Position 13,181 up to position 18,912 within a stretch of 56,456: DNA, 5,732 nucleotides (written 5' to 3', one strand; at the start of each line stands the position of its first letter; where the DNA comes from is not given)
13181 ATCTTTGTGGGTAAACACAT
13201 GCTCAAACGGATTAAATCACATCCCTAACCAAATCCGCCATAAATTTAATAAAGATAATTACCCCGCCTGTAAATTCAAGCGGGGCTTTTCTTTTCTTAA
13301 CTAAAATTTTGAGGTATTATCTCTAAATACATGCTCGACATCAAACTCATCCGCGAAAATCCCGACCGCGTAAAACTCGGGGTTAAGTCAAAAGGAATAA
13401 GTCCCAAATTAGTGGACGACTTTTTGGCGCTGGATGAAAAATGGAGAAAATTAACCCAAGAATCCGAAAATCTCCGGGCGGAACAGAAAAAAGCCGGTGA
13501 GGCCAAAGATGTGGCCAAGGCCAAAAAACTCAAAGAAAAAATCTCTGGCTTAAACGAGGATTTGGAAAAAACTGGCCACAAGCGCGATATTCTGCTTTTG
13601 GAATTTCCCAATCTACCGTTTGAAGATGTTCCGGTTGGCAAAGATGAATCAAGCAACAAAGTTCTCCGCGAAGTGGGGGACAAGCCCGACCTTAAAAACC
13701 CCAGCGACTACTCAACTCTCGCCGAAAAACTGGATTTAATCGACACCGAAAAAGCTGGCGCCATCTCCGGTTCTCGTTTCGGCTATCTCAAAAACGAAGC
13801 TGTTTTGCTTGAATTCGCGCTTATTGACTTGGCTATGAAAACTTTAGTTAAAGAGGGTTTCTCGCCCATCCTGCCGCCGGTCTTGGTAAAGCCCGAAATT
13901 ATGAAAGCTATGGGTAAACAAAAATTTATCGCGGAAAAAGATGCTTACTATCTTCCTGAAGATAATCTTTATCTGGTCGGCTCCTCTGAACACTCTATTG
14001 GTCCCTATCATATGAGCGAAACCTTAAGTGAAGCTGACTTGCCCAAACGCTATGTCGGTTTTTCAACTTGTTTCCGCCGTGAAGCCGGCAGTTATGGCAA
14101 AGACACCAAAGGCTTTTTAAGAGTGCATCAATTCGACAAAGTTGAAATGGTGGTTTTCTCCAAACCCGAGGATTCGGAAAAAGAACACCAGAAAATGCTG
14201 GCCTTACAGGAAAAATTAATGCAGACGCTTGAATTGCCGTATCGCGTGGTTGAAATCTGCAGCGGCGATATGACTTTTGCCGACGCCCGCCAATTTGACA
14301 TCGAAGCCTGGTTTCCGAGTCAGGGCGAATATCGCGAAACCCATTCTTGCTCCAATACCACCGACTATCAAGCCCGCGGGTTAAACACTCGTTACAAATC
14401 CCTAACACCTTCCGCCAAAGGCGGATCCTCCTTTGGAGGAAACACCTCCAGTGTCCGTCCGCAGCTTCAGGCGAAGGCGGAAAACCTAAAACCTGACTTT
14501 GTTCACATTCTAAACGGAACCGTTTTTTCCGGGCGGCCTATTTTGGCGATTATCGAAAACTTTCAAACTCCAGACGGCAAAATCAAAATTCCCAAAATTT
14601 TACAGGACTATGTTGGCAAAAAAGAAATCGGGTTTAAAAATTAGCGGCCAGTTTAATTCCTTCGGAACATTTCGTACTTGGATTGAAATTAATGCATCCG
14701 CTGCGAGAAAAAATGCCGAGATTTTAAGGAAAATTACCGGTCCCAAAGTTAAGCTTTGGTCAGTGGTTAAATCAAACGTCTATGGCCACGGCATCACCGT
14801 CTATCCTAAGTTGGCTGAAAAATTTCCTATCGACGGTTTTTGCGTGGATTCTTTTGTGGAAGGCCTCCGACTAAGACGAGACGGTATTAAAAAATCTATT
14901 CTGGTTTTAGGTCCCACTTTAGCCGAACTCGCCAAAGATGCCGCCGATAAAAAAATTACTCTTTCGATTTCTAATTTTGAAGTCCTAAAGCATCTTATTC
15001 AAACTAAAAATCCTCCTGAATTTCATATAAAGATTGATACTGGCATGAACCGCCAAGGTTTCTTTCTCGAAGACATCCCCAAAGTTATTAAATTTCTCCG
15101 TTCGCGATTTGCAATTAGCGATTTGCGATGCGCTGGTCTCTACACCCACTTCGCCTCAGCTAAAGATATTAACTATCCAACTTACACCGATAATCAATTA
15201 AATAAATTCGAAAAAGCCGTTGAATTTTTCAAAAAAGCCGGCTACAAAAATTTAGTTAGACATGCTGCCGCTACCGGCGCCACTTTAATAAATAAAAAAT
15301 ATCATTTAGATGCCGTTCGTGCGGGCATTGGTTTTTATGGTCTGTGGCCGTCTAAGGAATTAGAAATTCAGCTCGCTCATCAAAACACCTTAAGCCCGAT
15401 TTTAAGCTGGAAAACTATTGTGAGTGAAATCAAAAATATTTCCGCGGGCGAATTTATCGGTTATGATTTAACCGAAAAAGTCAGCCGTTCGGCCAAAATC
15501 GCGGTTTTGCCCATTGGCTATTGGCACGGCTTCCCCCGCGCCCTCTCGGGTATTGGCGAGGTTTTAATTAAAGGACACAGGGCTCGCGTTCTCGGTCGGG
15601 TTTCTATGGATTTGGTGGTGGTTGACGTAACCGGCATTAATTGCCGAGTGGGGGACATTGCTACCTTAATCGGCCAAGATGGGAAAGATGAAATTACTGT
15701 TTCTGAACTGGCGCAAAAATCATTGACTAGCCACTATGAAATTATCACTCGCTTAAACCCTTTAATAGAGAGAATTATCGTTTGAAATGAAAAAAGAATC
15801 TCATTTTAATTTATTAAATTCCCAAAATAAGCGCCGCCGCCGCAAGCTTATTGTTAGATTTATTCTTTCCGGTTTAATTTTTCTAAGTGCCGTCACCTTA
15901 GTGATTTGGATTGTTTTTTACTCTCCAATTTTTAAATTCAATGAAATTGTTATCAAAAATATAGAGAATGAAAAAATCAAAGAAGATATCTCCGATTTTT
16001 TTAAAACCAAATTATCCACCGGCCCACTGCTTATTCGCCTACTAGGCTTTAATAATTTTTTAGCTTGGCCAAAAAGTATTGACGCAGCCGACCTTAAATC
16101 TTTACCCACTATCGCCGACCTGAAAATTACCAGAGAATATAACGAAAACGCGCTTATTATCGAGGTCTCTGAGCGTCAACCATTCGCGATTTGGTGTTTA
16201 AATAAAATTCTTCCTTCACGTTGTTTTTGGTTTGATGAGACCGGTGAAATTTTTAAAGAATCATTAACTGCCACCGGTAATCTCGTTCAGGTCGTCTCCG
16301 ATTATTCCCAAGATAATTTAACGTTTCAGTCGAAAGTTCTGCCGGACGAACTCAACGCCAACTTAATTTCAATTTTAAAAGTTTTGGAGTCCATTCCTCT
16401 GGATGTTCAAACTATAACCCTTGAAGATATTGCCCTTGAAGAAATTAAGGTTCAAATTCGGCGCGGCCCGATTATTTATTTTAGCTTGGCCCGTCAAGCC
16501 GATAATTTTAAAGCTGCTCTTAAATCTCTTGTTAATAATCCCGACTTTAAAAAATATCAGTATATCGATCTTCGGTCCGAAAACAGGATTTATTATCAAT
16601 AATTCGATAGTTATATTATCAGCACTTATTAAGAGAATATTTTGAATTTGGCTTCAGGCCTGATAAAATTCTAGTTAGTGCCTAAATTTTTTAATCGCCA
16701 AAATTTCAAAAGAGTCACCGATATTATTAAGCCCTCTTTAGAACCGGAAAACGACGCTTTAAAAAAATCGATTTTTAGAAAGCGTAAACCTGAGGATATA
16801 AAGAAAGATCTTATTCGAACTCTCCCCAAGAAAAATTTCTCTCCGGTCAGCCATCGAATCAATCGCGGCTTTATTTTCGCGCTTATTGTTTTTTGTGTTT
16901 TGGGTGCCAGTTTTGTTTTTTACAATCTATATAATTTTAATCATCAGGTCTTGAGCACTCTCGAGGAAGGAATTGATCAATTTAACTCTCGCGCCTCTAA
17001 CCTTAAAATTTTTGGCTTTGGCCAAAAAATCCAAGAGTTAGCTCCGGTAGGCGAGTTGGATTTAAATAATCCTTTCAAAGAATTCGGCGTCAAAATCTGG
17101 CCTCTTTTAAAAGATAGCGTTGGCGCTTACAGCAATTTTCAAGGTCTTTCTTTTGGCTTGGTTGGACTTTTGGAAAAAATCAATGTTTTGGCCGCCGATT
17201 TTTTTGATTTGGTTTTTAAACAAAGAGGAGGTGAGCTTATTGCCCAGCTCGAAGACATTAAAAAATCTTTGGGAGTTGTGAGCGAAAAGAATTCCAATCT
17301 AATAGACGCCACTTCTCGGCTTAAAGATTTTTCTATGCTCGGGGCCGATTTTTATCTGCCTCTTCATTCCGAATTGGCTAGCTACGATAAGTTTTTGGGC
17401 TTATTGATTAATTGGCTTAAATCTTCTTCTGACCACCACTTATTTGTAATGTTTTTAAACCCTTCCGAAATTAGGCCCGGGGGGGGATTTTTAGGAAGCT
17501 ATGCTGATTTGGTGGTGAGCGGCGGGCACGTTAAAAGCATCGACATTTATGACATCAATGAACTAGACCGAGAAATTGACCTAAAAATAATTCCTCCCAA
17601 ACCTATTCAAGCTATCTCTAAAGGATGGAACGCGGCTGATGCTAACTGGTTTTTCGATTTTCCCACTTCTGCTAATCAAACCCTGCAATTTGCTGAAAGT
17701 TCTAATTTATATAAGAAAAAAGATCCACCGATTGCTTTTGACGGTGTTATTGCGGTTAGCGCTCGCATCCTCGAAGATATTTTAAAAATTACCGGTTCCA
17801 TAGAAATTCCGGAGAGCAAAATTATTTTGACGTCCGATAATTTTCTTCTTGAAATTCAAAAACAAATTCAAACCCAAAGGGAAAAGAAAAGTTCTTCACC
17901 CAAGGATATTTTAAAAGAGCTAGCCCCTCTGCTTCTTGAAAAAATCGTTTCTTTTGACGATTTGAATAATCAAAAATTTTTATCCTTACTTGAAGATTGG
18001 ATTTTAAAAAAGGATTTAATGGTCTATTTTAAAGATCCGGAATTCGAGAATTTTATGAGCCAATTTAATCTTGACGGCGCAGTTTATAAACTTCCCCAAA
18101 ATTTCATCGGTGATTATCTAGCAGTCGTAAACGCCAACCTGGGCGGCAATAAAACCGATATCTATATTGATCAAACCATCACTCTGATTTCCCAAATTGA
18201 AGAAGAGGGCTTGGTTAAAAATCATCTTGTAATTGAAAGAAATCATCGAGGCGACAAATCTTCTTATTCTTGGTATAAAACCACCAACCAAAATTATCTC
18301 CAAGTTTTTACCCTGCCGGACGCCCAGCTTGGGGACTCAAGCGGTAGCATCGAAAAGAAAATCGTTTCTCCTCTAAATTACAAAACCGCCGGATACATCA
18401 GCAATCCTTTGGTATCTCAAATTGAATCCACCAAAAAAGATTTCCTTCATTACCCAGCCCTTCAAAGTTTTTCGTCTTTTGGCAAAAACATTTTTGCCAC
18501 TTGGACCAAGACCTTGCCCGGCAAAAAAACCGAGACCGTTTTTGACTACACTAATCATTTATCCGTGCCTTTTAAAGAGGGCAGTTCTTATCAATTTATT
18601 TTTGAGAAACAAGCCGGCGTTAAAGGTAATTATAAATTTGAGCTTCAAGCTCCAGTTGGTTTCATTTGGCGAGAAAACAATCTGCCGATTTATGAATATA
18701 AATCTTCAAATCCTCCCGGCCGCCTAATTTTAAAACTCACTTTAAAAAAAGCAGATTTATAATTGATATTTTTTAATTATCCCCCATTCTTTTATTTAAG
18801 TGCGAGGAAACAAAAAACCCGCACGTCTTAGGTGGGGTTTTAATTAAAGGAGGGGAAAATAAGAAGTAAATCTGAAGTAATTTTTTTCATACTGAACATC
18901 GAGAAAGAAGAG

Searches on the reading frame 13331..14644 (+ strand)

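Call 10: search_protein_families(library=pfam, proteins=[window:13331-14644:+], max_evalue=0.01)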
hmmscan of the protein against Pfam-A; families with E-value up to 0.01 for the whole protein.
window:13331-14644:+ (437 aa): 2 families
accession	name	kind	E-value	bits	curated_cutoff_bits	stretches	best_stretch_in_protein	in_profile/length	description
PF00587.30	tRNA-synt_2b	-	2.5e-28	99.8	29.3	1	210-357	8-151/179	tRNA synthetase class II core domain (G, H, P, S and T)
PF02403.27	Seryl_tRNA_N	-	7.2e-19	68.5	28.2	1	1-96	1-108/108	Seryl-tRNA synthetase N-terminal domain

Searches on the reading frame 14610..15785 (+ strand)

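Call 10: search_protein_families(library=pfam, proteins=[window:14610-15785:+], max_evalue=0.01)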
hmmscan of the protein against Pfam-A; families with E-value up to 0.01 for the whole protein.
window:14610-15785:+ (391 aa): 2 families
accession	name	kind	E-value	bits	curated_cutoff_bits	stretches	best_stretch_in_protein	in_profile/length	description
PF01168.26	Ala_racemase_N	-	3.8e-51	174.3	24.1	1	27-245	1-218/220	Alanine racemase, N-terminal domain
PF00842.27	Ala_racemase_C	-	2.1e-36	124.7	25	1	265-389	2-126/127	Alanine racemase, C-terminal domain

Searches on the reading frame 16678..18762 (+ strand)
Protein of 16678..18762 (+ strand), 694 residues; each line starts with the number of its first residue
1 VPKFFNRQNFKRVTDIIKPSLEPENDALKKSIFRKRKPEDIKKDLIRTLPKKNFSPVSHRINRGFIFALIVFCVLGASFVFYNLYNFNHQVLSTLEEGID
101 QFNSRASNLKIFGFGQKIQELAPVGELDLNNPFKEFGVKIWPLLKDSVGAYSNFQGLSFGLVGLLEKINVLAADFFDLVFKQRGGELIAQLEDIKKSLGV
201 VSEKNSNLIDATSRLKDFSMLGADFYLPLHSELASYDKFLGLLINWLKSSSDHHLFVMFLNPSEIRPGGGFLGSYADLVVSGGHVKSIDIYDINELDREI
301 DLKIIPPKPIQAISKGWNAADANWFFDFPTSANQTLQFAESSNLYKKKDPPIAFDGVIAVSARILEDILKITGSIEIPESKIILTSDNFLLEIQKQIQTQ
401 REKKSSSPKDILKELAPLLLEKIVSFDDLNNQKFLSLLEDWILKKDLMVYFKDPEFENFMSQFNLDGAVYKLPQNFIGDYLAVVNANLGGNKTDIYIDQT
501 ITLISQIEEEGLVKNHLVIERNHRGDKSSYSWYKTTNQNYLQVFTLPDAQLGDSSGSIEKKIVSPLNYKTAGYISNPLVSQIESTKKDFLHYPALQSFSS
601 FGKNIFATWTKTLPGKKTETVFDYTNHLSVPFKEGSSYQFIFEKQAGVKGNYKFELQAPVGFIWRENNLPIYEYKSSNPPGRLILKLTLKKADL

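Call 67: search_protein_families(library=pfam, proteins=[window:16678-18762:+], max_evalue=0.001)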
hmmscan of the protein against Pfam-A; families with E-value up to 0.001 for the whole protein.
window:16678-18762:+ (694 aa): 1 family
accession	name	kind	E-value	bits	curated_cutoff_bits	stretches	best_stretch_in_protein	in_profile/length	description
PF13196.11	DUF4012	-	9.2e-17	62.3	28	1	253-393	4-139/144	Protein of unknown function (DUF4012)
